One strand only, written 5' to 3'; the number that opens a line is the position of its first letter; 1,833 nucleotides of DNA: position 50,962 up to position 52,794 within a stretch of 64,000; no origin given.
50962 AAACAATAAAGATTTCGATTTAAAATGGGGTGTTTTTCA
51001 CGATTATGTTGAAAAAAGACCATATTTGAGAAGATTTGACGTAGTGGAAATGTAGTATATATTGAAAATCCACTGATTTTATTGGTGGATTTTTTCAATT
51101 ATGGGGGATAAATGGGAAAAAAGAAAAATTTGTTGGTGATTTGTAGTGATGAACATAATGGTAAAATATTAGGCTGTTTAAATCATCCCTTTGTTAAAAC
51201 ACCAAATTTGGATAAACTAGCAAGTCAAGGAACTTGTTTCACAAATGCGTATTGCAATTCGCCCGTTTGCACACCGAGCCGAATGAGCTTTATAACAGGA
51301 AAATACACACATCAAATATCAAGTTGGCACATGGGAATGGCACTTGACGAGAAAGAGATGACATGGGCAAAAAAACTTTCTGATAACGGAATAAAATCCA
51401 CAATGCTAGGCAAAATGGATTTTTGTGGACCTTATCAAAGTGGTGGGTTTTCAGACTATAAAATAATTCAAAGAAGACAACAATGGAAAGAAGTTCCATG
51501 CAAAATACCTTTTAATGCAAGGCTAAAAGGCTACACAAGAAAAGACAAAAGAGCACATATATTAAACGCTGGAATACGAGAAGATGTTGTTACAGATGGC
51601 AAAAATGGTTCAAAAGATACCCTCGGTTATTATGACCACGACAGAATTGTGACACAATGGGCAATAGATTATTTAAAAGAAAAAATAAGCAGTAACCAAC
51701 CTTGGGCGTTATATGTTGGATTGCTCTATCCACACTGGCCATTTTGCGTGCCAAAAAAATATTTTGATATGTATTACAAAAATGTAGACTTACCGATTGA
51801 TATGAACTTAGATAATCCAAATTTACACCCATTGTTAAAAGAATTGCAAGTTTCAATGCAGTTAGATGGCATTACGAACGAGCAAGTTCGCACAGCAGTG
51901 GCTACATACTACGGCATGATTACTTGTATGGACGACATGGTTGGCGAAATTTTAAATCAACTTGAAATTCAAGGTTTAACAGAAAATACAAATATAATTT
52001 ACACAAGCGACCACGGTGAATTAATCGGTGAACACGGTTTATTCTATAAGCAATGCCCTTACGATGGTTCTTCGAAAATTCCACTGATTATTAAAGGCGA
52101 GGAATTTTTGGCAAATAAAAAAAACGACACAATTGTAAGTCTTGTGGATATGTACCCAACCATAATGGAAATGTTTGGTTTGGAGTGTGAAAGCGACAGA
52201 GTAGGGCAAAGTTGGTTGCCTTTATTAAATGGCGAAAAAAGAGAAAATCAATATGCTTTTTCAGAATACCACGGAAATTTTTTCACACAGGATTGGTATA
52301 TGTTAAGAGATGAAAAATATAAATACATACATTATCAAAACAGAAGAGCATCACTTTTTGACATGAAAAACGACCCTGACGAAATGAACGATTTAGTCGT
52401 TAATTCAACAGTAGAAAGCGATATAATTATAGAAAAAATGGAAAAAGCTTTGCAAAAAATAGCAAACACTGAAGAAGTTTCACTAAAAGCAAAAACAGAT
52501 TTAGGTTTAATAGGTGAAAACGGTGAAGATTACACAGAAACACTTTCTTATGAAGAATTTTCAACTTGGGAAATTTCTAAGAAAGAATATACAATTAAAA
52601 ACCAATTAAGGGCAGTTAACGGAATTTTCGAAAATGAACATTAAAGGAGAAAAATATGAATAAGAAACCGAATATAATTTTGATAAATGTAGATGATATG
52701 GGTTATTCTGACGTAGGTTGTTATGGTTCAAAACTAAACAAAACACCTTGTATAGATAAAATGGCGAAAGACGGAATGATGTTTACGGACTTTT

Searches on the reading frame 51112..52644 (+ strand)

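Call 45: search_protein_families(library=pfam, proteins=[window:51112-52644:+], max_evalue=0.00001)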
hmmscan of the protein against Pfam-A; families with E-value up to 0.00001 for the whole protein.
window:51112-52644:+ (510 aa): 3 families
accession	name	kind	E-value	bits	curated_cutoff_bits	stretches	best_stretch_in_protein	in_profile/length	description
PF00884.28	Sulfatase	-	1e-43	150.2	25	1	5-356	1-300/301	Sulfatase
PF16347.10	SGSH_C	-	2.2e-23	83.5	29.3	1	306-451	1-152/154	N-sulphoglucosamine sulphohydrolase, C-terminal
PF01663.27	Phosphodiest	-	4.7e-09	36.7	23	0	273-302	191-220/342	Type I phosphodiesterase / nucleotide pyrophosphatase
